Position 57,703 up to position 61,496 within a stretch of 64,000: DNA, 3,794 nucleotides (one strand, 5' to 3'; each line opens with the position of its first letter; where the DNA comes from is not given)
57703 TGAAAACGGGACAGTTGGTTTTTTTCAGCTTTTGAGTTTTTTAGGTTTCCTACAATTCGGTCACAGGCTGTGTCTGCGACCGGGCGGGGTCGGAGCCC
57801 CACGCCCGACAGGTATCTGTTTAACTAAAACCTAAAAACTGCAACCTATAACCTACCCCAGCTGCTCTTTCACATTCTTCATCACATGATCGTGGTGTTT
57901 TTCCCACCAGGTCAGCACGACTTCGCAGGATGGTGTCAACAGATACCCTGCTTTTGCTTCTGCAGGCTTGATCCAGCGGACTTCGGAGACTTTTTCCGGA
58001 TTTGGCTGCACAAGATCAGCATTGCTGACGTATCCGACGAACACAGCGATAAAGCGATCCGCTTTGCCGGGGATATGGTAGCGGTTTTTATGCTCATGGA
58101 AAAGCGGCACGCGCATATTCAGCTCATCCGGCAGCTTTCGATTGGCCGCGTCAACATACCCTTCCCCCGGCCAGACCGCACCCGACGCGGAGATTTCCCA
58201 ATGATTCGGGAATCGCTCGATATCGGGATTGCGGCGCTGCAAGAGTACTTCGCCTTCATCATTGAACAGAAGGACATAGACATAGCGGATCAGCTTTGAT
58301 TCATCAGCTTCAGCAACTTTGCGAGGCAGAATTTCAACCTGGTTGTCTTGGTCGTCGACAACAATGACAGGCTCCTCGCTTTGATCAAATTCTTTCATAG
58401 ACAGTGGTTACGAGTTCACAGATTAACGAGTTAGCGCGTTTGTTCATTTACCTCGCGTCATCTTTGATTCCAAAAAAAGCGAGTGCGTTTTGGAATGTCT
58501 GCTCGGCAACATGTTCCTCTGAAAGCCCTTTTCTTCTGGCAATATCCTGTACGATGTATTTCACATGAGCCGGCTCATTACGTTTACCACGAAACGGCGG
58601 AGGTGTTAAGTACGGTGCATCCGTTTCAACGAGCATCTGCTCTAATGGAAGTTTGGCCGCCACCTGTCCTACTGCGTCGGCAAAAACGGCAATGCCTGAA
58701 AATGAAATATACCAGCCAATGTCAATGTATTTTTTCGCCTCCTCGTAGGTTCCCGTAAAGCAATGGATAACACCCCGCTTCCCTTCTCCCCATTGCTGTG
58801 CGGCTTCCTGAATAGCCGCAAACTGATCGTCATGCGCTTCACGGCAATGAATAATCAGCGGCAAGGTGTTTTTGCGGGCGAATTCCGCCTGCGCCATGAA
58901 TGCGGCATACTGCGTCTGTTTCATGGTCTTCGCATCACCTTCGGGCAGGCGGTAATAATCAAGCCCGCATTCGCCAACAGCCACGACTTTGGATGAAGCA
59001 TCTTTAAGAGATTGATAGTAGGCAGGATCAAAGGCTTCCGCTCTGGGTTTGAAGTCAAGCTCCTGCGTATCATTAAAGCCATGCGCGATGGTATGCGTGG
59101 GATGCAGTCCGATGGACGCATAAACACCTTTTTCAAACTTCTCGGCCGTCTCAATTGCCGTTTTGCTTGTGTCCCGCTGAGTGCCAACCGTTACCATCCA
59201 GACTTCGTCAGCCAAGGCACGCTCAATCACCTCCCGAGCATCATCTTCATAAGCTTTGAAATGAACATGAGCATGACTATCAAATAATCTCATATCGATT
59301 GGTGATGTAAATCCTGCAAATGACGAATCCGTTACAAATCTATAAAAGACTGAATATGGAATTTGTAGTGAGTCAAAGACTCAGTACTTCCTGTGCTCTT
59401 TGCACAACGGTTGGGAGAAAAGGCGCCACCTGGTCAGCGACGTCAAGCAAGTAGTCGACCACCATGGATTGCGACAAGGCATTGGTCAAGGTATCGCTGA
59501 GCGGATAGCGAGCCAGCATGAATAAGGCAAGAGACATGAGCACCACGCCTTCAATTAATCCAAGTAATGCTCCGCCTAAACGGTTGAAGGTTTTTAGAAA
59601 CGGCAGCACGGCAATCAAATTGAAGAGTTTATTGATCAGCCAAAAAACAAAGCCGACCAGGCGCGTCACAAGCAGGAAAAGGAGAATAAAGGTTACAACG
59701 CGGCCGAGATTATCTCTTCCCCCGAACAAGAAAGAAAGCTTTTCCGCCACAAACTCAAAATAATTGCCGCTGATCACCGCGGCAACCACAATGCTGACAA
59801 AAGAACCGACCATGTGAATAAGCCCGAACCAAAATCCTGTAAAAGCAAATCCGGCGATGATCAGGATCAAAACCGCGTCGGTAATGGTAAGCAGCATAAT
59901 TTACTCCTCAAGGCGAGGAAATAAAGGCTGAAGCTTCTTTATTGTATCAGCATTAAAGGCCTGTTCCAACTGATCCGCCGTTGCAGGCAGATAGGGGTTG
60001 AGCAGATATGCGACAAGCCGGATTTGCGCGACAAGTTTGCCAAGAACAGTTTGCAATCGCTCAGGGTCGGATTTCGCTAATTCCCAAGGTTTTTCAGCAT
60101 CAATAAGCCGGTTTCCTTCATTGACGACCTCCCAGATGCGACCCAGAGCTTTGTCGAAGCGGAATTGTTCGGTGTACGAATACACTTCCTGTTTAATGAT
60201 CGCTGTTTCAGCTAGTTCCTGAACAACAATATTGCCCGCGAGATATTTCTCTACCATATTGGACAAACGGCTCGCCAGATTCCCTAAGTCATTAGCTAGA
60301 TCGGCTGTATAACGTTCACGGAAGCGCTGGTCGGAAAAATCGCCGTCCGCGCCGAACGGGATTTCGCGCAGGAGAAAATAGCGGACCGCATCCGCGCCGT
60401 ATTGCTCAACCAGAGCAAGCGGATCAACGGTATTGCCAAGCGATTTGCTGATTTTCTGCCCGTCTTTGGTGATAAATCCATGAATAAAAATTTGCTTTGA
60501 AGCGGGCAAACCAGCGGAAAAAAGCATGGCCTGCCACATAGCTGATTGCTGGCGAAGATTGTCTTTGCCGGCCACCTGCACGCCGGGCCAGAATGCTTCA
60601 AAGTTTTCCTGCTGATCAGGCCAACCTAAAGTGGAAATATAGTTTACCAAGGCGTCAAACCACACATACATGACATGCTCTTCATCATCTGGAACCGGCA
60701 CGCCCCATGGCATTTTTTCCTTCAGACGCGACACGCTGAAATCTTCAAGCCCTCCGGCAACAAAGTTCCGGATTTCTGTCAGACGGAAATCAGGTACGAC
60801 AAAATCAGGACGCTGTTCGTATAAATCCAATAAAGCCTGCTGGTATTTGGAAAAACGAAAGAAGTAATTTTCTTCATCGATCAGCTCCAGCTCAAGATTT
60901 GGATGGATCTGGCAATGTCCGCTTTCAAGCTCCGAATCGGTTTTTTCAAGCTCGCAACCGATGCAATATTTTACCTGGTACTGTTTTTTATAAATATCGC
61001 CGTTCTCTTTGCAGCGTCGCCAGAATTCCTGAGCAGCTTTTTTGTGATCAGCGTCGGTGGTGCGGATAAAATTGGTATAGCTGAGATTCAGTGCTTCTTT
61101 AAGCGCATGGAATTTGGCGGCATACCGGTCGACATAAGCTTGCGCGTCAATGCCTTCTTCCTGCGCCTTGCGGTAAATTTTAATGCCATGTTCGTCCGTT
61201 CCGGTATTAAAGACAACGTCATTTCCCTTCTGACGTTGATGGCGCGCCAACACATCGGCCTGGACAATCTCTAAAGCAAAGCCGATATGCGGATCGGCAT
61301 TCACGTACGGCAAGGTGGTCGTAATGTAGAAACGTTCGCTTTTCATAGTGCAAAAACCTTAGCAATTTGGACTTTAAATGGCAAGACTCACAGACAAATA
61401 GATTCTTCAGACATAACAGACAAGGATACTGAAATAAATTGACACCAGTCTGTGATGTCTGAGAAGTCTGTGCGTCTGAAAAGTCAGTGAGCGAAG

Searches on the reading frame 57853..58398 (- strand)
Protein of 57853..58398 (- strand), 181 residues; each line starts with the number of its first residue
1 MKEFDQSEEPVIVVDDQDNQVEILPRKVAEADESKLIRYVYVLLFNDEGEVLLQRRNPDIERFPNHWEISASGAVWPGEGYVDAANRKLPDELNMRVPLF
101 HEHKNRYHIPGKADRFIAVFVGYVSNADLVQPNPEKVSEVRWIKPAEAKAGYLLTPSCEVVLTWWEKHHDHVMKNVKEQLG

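Call 72: search_protein_families(library=pfam, proteins=[window:57853-58398:-])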
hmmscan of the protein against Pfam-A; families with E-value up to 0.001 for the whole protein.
window:57853-58398:- (181 aa): 1 family
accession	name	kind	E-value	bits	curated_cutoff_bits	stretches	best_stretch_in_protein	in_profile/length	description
PF00293.34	NUDIX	-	1.9e-14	54.3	21.1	1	38-149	4-119/134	NUDIX domain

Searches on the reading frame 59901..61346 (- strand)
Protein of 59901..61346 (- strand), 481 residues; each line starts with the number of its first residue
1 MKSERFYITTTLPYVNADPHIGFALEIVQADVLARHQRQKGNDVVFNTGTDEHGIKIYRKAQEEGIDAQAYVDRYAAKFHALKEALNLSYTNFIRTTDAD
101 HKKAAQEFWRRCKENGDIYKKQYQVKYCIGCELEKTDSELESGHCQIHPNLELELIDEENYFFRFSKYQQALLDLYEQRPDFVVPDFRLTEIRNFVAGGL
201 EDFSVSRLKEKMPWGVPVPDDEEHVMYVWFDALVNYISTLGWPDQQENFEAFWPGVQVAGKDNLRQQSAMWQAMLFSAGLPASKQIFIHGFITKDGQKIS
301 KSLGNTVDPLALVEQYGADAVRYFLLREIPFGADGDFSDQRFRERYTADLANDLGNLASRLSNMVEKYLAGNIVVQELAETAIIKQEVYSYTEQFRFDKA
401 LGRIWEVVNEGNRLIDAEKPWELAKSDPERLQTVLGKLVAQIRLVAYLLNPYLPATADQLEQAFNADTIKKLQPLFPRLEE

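Call 72: search_protein_families(library=pfam, proteins=[window:59901-61346:-])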
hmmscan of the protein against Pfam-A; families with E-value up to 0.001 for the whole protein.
window:59901-61346:- (481 aa): 5 families
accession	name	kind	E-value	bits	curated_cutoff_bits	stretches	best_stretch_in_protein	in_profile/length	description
PF09334.17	tRNA-synt_1g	-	4.1e-97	325.9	20.1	2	138-361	162-390/391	tRNA synthetases class I (M)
PF00133.28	tRNA-synt_1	-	2.4e-37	129.1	22.7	2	222-332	295-408/414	tRNA synthetases class I (I, L, M and V)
PF01406.26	tRNA-synt_1e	-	2.3e-13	50.6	27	2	14-122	18-125/301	tRNA synthetases class I (C) catalytic domain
PF19303.5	Anticodon_3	-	6.6e-08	33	23.5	1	390-468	27-105/152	Anticodon binding domain of methionyl tRNA ligase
PF08264.19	Anticodon_1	-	0.00025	21.4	25.1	1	379-467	6-96/148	Anticodon-binding domain of tRNA ligase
